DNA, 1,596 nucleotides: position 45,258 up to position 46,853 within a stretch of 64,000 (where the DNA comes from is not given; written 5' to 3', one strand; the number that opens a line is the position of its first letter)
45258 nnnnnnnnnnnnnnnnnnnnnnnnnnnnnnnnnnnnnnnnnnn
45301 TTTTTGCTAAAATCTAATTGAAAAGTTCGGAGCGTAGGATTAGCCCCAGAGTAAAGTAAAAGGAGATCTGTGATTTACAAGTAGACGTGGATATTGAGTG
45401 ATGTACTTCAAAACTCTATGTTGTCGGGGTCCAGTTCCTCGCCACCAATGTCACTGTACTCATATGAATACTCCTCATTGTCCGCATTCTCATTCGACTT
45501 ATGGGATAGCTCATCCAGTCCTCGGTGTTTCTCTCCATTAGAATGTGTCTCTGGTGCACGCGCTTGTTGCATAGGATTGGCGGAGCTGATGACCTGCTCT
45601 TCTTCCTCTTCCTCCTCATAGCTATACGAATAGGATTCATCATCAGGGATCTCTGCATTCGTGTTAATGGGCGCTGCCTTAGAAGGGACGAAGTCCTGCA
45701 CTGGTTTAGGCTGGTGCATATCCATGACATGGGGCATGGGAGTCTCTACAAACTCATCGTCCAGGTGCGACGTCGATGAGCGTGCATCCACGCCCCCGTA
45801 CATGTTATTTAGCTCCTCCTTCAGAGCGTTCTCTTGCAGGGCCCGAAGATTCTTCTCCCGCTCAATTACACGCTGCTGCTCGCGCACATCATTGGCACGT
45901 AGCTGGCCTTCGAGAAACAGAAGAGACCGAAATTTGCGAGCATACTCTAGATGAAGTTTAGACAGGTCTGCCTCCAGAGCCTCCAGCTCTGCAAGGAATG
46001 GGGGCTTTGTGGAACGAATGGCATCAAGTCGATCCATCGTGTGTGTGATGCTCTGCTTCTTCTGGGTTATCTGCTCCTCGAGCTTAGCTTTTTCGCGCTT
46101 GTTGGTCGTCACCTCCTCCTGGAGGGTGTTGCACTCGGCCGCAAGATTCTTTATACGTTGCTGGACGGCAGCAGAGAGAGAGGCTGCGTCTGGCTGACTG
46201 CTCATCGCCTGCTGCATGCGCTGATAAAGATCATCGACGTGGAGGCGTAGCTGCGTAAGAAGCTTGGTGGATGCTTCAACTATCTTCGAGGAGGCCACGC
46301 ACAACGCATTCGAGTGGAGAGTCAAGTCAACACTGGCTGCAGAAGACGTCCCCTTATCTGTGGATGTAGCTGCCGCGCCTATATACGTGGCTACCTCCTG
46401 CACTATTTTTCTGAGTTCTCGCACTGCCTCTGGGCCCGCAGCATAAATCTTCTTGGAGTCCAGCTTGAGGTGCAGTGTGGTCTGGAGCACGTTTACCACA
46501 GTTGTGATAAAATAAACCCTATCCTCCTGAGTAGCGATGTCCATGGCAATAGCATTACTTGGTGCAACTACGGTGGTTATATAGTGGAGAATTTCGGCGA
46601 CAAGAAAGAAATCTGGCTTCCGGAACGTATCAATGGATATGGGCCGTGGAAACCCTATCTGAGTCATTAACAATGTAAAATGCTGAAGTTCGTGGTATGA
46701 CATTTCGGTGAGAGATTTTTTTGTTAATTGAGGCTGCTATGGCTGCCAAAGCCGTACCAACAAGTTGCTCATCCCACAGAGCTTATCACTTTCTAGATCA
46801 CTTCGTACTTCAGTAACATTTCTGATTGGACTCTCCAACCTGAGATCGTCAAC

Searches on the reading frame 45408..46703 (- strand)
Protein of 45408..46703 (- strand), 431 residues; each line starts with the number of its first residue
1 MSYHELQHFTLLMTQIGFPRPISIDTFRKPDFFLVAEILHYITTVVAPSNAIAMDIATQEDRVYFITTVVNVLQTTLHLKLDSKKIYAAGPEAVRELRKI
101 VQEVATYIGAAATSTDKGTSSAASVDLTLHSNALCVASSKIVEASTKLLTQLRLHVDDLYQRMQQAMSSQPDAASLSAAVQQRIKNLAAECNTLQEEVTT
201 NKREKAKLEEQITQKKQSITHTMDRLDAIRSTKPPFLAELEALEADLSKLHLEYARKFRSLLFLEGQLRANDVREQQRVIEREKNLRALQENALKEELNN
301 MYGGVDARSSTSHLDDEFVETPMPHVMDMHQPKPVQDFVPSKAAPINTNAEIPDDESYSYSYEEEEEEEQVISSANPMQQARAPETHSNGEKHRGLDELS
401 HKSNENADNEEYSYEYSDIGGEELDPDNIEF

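Call 59: search_protein_families(library=pfam, proteins=[window:45408-46703:-], max_evalue=0.00001)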
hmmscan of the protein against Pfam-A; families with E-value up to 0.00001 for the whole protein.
window:45408-46703:- (431 aa): 1 family
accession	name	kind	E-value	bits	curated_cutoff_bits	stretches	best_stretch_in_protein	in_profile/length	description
PF10234.14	Cluap1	-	1.2e-72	245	25.8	1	16-278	3-268/268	Clusterin-associated protein-1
